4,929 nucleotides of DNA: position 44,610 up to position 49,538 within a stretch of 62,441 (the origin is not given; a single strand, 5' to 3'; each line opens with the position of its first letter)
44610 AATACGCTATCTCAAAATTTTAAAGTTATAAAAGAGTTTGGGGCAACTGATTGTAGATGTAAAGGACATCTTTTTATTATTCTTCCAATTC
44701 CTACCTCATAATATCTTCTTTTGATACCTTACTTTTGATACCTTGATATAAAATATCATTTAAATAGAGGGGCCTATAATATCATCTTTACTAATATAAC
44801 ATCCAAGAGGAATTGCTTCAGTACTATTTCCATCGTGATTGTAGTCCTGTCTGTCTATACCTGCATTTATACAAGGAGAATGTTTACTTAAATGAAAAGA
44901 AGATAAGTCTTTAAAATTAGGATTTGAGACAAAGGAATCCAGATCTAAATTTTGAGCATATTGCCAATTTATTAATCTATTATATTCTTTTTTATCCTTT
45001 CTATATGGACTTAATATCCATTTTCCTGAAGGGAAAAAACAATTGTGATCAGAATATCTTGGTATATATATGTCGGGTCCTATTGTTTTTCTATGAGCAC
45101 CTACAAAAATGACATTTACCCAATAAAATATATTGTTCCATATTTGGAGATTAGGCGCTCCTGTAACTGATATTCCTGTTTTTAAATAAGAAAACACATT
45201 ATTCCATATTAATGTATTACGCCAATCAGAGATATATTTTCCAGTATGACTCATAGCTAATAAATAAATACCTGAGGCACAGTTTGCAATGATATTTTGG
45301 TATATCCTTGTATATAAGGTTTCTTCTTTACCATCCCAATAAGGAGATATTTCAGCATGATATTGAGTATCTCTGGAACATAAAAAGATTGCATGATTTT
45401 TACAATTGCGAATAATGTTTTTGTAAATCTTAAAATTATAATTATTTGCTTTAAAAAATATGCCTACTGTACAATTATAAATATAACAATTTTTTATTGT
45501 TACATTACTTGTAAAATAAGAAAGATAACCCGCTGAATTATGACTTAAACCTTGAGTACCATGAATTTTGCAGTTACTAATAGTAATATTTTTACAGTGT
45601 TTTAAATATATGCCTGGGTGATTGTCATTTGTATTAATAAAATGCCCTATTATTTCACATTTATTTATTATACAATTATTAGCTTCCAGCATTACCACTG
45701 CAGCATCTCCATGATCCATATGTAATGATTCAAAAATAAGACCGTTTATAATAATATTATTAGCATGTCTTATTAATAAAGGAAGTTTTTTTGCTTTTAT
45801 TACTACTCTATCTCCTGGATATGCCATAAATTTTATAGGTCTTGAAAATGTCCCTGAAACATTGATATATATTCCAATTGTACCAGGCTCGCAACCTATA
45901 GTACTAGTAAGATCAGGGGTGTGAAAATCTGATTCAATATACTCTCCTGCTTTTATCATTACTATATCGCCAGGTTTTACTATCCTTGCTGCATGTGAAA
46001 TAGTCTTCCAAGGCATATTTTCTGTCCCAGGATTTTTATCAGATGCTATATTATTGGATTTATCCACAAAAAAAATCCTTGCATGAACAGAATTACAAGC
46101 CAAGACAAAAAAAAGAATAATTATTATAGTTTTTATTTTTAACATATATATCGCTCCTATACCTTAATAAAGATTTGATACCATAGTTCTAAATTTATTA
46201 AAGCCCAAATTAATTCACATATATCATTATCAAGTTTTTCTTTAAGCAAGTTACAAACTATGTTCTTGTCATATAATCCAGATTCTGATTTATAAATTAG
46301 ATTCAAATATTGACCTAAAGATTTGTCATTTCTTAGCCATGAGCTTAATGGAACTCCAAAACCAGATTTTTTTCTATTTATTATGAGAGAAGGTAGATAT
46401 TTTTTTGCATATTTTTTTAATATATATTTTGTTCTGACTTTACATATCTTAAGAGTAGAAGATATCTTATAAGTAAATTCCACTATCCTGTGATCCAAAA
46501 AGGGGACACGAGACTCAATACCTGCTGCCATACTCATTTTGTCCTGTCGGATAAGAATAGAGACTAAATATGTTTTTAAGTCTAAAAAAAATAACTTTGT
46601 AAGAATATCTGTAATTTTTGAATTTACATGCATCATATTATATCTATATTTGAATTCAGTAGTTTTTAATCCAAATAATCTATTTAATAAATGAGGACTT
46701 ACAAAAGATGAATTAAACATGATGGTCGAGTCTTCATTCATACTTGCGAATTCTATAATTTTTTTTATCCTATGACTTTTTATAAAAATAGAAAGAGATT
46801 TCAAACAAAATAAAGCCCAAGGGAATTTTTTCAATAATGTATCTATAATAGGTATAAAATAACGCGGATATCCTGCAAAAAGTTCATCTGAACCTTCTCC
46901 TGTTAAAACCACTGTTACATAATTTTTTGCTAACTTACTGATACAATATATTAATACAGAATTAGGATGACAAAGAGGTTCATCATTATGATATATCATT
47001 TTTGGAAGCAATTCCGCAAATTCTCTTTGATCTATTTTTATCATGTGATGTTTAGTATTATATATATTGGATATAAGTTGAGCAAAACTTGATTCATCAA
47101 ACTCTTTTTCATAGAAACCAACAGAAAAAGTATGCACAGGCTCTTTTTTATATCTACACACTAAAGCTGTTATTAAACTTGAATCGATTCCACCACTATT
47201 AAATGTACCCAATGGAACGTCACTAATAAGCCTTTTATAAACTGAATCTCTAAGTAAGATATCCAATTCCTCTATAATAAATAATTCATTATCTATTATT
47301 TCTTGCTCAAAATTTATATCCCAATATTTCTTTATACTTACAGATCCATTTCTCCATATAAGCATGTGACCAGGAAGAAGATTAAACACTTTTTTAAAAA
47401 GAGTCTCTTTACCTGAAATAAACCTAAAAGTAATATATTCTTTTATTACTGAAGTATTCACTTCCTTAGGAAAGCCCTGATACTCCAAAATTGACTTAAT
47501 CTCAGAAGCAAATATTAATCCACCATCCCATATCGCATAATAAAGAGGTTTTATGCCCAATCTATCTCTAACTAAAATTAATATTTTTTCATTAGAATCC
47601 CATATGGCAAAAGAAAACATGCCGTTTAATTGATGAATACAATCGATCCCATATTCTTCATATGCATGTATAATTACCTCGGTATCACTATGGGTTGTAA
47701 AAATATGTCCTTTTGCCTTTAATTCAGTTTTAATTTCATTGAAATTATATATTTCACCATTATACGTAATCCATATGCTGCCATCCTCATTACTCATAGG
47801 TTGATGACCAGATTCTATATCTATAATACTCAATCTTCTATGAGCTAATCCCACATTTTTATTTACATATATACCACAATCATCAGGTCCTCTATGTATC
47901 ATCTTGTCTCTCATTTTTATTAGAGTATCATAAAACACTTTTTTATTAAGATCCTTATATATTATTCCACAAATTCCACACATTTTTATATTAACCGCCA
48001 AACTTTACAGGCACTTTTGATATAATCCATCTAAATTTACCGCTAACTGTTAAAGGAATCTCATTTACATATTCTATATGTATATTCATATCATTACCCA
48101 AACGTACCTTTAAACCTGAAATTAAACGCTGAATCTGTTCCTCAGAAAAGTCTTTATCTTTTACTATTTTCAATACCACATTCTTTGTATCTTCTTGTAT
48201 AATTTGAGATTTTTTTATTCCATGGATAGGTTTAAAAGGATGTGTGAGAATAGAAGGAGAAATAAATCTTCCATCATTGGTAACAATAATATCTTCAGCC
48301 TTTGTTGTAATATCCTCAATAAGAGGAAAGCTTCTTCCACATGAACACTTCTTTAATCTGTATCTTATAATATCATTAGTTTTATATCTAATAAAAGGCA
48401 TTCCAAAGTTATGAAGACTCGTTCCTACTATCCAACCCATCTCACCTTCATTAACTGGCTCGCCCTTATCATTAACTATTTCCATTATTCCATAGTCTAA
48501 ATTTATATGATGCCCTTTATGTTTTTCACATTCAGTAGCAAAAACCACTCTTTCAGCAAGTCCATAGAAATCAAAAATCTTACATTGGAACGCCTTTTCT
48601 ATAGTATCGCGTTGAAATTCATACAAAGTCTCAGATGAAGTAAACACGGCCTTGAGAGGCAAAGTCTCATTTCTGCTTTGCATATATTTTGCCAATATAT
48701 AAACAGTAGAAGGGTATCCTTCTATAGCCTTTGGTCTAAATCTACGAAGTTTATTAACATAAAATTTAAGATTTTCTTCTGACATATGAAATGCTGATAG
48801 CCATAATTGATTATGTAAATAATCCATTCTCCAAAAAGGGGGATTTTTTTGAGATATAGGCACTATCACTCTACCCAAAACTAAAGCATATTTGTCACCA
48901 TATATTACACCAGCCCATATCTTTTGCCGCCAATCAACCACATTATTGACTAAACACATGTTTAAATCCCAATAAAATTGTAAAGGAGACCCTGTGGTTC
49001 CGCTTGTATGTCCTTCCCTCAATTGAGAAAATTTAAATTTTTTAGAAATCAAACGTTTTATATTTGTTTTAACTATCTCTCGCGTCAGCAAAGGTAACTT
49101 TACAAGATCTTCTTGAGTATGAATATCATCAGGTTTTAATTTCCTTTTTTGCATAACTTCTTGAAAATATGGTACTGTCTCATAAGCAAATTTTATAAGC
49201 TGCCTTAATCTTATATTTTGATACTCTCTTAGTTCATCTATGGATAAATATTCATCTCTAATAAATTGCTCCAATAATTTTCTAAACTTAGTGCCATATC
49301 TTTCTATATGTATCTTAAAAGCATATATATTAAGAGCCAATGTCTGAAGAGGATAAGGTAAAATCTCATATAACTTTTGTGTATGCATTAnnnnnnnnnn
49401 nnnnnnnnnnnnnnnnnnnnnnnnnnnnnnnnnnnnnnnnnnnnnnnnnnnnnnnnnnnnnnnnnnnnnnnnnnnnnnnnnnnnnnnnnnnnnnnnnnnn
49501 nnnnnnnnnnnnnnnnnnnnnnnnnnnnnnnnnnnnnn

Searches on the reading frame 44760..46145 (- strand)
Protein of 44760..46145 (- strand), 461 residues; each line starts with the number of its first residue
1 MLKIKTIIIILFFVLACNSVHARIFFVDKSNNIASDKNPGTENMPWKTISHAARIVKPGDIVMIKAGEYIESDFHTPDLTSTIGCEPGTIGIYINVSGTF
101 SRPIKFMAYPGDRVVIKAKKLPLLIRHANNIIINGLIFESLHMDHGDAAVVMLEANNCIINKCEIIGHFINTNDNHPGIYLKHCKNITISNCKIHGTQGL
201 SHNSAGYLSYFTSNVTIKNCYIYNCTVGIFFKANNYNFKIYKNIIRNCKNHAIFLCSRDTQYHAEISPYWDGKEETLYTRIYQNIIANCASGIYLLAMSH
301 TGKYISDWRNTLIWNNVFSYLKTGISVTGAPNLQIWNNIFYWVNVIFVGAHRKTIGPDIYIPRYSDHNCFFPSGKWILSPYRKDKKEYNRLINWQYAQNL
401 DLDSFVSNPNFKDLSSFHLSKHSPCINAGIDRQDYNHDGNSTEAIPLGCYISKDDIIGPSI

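Call 8: search_protein_families(library=ncbifam, proteins=[window:44760-46145:-], max_evalue=0.001)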
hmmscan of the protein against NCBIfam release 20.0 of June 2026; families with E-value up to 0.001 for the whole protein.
window:44760-46145:- (461 aa): 3 families
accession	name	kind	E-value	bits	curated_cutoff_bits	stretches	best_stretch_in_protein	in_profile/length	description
NF041899.1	pec_ly_PelN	equivalog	5.8e-09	35.2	740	1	5-136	8-138/437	pectate lyase PelN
TIGR04247.1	NosD_copper_fam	subfamily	2.6e-08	32.9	300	1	101-340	28-259/377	nitrous oxide reductase family maturation protein NosD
NF047854.1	LIC10774_subfam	equivalog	6.3e-06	25.4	380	1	24-71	60-105/358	LIC10774/LIC10365 family surface protein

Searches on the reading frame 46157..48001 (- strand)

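Call 8: search_protein_families(library=ncbifam, proteins=[window:46157-48001:-], max_evalue=0.001)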
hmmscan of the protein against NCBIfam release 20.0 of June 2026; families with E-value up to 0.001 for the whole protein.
window:46157-48001:- (614 aa): 9 families
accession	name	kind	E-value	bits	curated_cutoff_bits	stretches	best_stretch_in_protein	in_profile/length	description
TIGR03108.1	eps_aminotran_1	hypoth_equivalog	2.1e-162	542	816.9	1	7-606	1-623/628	XrtA/PEP-CTERM system amidotransferase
TIGR01536.1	asn_synth_AEB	equivalog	4.5e-154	514.3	267.1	1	8-548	1-517/517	asparagine synthase (glutamine-hydrolyzing)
TIGR03104.1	trio_amidotrans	equivalog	6.1e-117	391.3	570.1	1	7-609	1-587/589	N-acetylglutaminylglutamine amidotransferase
NF006949.0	PRK09431.1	equivalog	1.3e-104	350.8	499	3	7-173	1-167/554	asparagine synthase B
NF033535.1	lass_lactam_cya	exception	2.3e-80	271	525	2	7-375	1-376/668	lasso peptide isopeptide bond-forming cyclase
NF001484.0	PRK00331.1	subfamily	8.8e-14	50.8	381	1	68-174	87-201/601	isomerizing glutamine--fructose-6-phosphate transaminase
NF033561.1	macrolact_Ik_Al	subfamily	2.1e-13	49.8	300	1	132-381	84-337/561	albusnodin/ikarugamycin family macrolactam cyclase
TIGR01134.1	purF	equivalog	1.2e-12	47.9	350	1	48-168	64-196/432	amidophosphoribosyltransferase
TIGR01135.1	glmS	equivalog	9.4e-12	44.2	418.05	1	67-174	85-200/607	glutamine--fructose-6-phosphate transaminase (isomerizing)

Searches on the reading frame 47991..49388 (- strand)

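Call 8: search_protein_families(library=ncbifam, proteins=[window:47991-49388:-], max_evalue=0.001)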
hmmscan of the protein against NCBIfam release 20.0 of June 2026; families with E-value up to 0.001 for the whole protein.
window:47991-49388:- (465 aa): 7 families
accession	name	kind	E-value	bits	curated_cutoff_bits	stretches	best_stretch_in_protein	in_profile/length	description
NF045666.1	DVU1553_fam_AMP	equivalog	5.7e-42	144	300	2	201-362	165-329/331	DVU_1553 family AMP-dependent CoA ligase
NF041878.1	paak_haloarch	equivalog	1.1e-35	123.1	700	2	233-436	190-399/427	phenylacetate--CoA ligase PaaK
NF053551.1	FlxY_rubin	equivalog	2.3e-34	118.9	520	2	251-444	204-405/424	flexirubin biosynthesis putative acyl-CoA ligase FlxY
TIGR02155.1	PA_CoA_ligase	equivalog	1e-30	106.6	646.3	1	46-371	1-324/422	phenylacetate--CoA ligase PaaK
TIGR03335.1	F390_ftsA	equivalog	8.6e-21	74.1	458.7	1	50-371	11-337/445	coenzyme F390 synthetase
TIGR02304.1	aden_form_hyp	equivalog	1.1e-15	57.6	251.9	1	37-440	4-406/430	F390 synthetase-related protein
NF041217.1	BagE_FevW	exception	3e-11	42.9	800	1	244-358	193-306/424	bagremycin/ferroverdin synthetase BagE/FevW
